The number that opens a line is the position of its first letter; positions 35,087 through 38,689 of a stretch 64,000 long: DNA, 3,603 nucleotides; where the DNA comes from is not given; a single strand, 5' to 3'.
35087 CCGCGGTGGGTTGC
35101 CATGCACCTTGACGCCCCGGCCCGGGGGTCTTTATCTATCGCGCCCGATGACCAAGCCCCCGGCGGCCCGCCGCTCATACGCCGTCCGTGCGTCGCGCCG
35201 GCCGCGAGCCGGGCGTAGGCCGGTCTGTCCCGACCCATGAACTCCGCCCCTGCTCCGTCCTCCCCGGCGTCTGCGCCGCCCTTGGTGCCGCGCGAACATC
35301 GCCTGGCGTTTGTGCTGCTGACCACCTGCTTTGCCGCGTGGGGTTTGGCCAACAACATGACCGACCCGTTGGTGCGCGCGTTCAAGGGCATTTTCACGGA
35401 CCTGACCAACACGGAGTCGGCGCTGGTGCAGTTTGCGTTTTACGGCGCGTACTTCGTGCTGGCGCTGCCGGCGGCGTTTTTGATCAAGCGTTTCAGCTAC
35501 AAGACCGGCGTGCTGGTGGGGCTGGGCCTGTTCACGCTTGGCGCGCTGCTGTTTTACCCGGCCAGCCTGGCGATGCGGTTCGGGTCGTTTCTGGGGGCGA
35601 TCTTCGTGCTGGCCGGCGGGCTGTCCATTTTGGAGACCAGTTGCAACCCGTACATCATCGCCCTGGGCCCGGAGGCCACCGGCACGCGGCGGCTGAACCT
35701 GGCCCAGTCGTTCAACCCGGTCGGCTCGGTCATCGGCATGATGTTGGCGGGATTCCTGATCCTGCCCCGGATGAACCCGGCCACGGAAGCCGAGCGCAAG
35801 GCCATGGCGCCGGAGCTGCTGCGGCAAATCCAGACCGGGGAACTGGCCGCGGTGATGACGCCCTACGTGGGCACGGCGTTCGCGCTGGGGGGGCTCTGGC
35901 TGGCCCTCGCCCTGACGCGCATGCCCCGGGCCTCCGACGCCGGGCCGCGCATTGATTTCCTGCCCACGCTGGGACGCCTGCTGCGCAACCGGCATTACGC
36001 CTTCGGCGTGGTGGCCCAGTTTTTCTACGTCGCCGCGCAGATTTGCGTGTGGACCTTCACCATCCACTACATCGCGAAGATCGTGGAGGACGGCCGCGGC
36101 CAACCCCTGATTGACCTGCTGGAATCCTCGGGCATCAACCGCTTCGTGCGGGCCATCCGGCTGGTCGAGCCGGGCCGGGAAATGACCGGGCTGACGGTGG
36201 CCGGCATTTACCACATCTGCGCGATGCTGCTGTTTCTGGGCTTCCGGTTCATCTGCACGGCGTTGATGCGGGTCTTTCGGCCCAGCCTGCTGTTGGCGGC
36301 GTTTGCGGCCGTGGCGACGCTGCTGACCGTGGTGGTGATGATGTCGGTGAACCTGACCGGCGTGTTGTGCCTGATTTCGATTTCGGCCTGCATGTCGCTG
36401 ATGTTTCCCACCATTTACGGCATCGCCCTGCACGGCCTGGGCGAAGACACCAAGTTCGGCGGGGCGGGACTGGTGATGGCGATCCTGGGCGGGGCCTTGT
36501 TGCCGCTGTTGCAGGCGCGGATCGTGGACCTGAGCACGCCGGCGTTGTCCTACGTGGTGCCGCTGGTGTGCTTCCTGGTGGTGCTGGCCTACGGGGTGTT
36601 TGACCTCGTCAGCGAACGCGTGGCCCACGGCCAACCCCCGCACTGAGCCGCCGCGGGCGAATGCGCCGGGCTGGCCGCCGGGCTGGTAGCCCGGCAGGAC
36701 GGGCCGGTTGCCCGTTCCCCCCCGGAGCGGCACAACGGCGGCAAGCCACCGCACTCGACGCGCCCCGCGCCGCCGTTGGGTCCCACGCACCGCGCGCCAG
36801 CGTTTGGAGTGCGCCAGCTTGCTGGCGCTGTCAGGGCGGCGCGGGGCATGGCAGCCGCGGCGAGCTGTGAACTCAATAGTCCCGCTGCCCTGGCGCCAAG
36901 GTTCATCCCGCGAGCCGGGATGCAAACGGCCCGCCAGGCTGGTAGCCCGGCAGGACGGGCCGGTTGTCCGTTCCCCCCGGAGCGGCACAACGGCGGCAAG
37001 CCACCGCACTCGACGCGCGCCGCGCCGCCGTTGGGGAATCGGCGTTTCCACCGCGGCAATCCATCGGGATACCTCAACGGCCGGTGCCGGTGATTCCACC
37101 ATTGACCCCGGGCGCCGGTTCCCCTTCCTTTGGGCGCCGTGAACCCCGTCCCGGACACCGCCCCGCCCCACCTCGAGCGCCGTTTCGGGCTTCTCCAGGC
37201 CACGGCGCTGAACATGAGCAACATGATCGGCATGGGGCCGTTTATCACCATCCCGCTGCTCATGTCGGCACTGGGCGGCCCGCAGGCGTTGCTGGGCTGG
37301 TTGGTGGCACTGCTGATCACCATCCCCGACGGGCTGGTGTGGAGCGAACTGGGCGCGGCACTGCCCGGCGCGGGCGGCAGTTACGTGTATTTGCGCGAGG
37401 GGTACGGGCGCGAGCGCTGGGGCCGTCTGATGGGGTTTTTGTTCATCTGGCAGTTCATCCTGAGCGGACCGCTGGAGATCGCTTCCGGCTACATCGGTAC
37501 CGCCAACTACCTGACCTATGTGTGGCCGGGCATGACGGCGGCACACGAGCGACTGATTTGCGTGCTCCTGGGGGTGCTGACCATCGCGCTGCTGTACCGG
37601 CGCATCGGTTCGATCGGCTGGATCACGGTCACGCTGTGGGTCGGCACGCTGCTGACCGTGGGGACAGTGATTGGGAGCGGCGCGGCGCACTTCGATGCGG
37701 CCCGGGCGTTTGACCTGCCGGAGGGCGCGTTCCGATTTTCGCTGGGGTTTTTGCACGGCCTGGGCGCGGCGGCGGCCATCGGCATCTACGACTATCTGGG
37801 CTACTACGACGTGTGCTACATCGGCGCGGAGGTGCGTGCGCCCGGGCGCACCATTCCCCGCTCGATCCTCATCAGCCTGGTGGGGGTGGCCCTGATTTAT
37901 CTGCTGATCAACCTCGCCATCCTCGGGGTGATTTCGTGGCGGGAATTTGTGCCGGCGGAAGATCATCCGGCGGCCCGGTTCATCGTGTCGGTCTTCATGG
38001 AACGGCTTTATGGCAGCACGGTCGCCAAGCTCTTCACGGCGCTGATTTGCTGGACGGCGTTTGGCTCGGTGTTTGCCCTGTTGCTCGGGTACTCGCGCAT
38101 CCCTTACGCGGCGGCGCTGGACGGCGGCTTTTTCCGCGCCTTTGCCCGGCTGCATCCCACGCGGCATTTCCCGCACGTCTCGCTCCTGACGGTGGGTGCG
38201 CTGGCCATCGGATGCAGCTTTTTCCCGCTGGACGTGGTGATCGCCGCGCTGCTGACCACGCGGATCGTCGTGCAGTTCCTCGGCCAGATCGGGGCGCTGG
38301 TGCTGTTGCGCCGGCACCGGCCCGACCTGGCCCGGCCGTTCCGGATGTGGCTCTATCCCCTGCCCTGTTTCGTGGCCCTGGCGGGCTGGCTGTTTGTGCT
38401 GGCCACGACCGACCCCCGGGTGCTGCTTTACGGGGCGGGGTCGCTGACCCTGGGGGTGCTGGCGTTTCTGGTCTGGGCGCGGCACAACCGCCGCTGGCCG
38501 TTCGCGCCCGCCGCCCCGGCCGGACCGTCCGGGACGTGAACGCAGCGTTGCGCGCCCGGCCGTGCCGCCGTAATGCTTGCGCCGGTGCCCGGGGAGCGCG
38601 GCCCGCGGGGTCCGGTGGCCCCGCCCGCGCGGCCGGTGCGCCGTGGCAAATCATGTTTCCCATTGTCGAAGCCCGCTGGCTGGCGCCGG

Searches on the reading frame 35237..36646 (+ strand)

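Call 80: search_protein_families(library=pfam, proteins=[window:35237-36646:+], max_evalue=0.00001)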
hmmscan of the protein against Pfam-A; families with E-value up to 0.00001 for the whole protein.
window:35237-36646:+ (469 aa): 1 family
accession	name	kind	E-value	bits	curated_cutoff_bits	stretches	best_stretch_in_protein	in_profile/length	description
PF07690.21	MFS_1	-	7.3e-11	42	33.4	1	25-419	3-343/347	Major Facilitator Superfamily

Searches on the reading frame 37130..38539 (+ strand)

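Call 80: search_protein_families(library=pfam, proteins=[window:37130-38539:+], max_evalue=0.00001)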
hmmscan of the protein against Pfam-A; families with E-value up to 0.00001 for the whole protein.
window:37130-38539:+ (469 aa): 2 families
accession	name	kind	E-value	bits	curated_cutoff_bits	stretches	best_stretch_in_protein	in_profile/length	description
PF13520.12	AA_permease_2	-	1.4e-37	130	27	1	19-426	1-403/427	Amino acid permease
PF00324.27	AA_permease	-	2.7e-26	92.7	24.6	1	26-391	4-366/470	Amino acid permease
